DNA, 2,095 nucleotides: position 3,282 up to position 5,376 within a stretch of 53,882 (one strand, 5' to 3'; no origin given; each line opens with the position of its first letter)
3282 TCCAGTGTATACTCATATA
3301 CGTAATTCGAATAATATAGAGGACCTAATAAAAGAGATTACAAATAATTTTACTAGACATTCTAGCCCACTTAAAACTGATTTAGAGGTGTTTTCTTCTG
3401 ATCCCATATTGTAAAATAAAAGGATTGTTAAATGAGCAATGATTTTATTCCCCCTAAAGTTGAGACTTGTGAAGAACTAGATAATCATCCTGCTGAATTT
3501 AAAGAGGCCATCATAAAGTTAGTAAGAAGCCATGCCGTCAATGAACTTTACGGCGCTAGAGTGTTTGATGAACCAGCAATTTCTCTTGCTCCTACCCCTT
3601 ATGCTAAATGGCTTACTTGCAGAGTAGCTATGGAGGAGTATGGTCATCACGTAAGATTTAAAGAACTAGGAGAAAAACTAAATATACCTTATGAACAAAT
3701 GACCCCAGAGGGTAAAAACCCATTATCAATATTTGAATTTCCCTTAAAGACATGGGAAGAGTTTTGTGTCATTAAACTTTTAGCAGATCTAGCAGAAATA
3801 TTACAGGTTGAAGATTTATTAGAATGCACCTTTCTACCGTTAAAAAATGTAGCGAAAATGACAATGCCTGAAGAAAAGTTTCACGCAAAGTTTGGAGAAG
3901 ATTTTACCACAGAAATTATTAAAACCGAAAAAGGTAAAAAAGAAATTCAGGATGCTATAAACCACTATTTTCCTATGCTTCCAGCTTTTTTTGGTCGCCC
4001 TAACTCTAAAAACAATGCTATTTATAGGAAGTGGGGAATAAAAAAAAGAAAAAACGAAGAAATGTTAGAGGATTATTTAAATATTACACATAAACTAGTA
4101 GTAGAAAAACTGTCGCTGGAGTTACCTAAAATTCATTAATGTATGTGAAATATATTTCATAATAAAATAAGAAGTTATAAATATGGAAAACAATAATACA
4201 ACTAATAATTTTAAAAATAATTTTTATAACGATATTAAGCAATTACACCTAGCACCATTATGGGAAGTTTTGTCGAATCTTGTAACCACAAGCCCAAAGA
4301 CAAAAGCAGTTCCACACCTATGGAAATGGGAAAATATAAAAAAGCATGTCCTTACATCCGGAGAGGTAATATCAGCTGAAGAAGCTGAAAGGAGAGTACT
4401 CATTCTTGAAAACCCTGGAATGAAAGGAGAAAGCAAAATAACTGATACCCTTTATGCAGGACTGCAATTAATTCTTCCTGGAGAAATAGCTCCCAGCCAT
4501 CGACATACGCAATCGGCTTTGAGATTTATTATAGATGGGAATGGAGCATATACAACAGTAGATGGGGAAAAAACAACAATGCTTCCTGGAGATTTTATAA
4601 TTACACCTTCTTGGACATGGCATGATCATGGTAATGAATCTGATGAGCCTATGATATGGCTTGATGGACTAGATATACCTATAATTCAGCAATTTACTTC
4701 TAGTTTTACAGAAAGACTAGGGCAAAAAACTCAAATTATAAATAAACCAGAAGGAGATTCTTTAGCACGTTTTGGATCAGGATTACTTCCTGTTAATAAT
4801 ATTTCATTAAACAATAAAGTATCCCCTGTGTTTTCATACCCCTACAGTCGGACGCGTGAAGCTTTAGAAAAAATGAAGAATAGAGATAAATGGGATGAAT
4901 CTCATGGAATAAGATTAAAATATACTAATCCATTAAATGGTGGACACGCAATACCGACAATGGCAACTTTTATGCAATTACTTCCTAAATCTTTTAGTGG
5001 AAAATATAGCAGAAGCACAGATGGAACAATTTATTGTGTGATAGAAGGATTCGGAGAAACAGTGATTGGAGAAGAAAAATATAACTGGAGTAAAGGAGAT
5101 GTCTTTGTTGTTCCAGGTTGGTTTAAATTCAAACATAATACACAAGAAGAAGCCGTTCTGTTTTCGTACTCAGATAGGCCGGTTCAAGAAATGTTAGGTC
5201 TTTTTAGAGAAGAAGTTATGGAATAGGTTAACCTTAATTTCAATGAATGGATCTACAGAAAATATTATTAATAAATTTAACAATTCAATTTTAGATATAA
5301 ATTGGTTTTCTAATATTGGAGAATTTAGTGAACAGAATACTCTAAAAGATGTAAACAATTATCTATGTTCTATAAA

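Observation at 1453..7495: Seven-gene operon joining a PaaA-like di-iron oxygenase and reductase to a gentisate-type dioxygenase, a hotdog thioesterase, an MFE-2-like dehydrogenase and an M20 amidohydrolase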

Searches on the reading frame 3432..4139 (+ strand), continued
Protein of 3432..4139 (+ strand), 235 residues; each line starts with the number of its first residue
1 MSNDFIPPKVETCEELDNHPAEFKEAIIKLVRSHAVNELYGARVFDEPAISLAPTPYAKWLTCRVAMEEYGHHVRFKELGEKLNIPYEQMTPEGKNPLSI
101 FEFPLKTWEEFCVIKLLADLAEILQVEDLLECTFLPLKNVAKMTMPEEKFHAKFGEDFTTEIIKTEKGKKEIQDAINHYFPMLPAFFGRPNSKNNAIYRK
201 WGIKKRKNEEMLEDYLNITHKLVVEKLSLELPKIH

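Call 89: fold_search(model_id=the predicted structure, library=pdb)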
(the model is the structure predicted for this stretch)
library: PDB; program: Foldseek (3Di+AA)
matches with E <= 10: 509; with E <= 0.001: 25
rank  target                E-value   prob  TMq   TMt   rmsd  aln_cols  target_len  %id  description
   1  4ii4_A                6.6e-10  1.00  0.87  0.68   1.8       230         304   26  The Phenylacetyl-CoA monooxygenase - mutant PaaA E49Q K68Q - PaaC wild type subcomplex with benzoyl-CoA (released 2014-08-20)
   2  3pw8_C                1.4e-09  1.00  0.85  0.67   1.8       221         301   27  The Phenylacetyl-CoA monooxygenase PaaAC subcomplex with acetyl-CoA (released 2011-01-19)
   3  3pwq_D                2.2e-09  1.00  0.84  0.67   1.9       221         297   26  The Phenylacetyl-CoA monooxygenase PaaAC subcomplex (released 2011-01-19)
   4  4iit_A                2.5e-09  1.00  0.86  0.67   1.8       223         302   26  The Phenylacetyl-CoA monooxygenase PaaABC subcomplex with phenylacetyl-CoA (released 2013-11-06)
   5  3pwq_H                2.5e-09  1.00  0.83  0.67   1.9       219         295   26  The Phenylacetyl-CoA monooxygenase PaaAC subcomplex (released 2011-01-19)
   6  3pwq_F                2.8e-09  1.00  0.85  0.67   1.9       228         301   26  The Phenylacetyl-CoA monooxygenase PaaAC subcomplex (released 2011-01-19)
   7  3pwq_C                2.8e-09  1.00  0.83  0.67   1.9       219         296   26  The Phenylacetyl-CoA monooxygenase PaaAC subcomplex (released 2011-01-19)
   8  3pvr_A                3.2e-09  1.00  0.85  0.66   1.8       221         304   26  The Phenylacetyl-CoA monooxygenase PaaAC subcomplex with benzoyl-CoA (released 2011-01-19)
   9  4mud_D                2.2e-07  1.00  0.82  0.86   2.9       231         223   20  Crystal structure of a ring oxydation complex/ phenylacetic acid degradation-like protein (SSO1313) from Sulfolobus so (released 2013-10-09)
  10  4mud_A                2.6e-07  1.00  0.82  0.87   2.8       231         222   20  Crystal structure of a ring oxydation complex/ phenylacetic acid degradation-like protein (SSO1313) from Sulfolobus so (released 2013-10-09)
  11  4mud_B                1.2e-06  1.00  0.82  0.86   2.9       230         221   20  Crystal structure of a ring oxydation complex/ phenylacetic acid degradation-like protein (SSO1313) from Sulfolobus so (released 2013-10-09)
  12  4mud_C                1.5e-06  1.00  0.82  0.87   2.9       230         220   20  Crystal structure of a ring oxydation complex/ phenylacetic acid degradation-like protein (SSO1313) from Sulfolobus so (released 2013-10-09)
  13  1otk_A                2.0e-05  1.00  0.80  0.77   2.3       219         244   13  Structural Genomics, Protein paaC (released 2003-10-14)
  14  3pvt_B                2.5e-05  1.00  0.79  0.78   2.5       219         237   12  The Phenylacetyl-CoA monooxygenase PaaAC subcomplex with 3-hydroxybutanoyl-CoA (released 2011-01-19)
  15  4ii4_B                3.8e-05  1.00  0.79  0.78   2.4       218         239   13  The Phenylacetyl-CoA monooxygenase - mutant PaaA E49Q K68Q - PaaC wild type subcomplex with benzoyl-CoA (released 2014-08-20)
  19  3pvr_C                9.1e-05  1.00  0.80  0.76   2.4       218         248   13  The Phenylacetyl-CoA monooxygenase PaaAC subcomplex with benzoyl-CoA (released 2011-01-19)
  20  3pvr_B                1.5e-04  1.00  0.79  0.78   2.5       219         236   12  The Phenylacetyl-CoA monooxygenase PaaAC subcomplex with benzoyl-CoA (released 2011-01-19)
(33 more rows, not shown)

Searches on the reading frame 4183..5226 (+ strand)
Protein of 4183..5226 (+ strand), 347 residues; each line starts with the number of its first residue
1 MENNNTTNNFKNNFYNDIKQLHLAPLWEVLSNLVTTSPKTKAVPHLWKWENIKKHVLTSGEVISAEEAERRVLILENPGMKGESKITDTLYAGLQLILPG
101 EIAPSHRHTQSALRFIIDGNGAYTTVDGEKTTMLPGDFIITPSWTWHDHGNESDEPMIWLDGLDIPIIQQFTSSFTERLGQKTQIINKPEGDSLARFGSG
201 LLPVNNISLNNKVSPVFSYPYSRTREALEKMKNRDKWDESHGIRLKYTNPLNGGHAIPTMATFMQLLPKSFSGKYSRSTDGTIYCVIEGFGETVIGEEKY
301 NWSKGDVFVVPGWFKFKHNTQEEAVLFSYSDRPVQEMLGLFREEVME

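Call 4: search_protein_families(library=pfam, proteins=[window:4183-5226:+], max_evalue=0.01)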
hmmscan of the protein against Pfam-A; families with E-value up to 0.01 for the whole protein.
window:4183-5226:+ (347 aa): 7 families
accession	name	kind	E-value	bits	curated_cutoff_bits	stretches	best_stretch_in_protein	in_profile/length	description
PF07883.17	Cupin_2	-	4.8e-27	93.9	27.2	2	94-161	2-68/70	Cupin domain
PF02311.25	AraC_binding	-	4.5e-05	23.7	21.1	0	104-156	17-68/135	AraC-like ligand binding domain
PF05899.18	Cupin_3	-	0.00014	21.9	23.5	0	115-146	30-61/74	EutQ-like cupin domain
PF11699.14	CENP-C_C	-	0.0009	19.9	29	1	264-327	16-82/85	Mif2/CENP-C like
PF21621.3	MPI_cupin_dom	-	0.0062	16.9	27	0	282-311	31-60/79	Mannose-6-phosphate isomerase, cupin domain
PF03079.20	ARD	-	0.0064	17.1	27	0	106-147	88-133/157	ARD/ARD' family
PF00190.28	Cupin_1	-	0.0085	16.1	22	0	297-329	81-112/151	Cupin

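Call 5: search_protein_families(library=ncbifam, proteins=[window:4183-5226:+], max_evalue=0.01)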
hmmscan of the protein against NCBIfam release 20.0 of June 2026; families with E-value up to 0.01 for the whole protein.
window:4183-5226:+ (347 aa): 3 families
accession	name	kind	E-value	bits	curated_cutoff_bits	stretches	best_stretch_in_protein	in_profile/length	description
TIGR02272.1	gentisate_1_2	equivalog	3.7e-159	529.1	442.1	1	11-344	3-335/336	gentisate 1,2-dioxygenase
NF049978.1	AminoSalDhMabB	equivalog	2.9e-82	276.9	650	1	13-346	3-336/351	5-aminosalicylate 1,2-dioxygenase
NF049940.1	MandnitrLy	equivalog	1.2e-05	25.1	140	1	103-159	48-104/130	(R)-mandelonitrile lyase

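Call 22: search_solved_structures(query=window:4183-5226:+, max_evalue=0.001, show_alignments=1)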
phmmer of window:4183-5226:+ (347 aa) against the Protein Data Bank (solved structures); distinct sequences matched with E-value up to 0.001: 7.
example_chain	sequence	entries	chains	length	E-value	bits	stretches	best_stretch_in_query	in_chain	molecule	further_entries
2d40_A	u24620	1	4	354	3.4e-117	394.6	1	7-343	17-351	putative gentisate 1,2-dioxygenase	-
3bu7_A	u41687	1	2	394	1.8e-70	241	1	13-347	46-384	Gentisate 1,2-dioxygenase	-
4fag_A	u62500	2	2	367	2.7e-66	227.3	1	14-344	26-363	Gentisate 1,2-dioxygenase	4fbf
2phd_A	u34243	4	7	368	1.4e-65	224.9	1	14-344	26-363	Gentisate 1,2-dioxygenase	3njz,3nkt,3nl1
4fah_A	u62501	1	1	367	3.6e-65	223.5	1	14-344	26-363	Gentisate 1,2-dioxygenase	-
3nst_A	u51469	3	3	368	9.3e-65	222.2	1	14-344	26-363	Gentisate 1,2-dioxygenase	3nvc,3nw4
8ch4_A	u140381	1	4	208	3e-12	49.5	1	44-167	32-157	5-nitrosalicylic acid 1,2-dioxygenase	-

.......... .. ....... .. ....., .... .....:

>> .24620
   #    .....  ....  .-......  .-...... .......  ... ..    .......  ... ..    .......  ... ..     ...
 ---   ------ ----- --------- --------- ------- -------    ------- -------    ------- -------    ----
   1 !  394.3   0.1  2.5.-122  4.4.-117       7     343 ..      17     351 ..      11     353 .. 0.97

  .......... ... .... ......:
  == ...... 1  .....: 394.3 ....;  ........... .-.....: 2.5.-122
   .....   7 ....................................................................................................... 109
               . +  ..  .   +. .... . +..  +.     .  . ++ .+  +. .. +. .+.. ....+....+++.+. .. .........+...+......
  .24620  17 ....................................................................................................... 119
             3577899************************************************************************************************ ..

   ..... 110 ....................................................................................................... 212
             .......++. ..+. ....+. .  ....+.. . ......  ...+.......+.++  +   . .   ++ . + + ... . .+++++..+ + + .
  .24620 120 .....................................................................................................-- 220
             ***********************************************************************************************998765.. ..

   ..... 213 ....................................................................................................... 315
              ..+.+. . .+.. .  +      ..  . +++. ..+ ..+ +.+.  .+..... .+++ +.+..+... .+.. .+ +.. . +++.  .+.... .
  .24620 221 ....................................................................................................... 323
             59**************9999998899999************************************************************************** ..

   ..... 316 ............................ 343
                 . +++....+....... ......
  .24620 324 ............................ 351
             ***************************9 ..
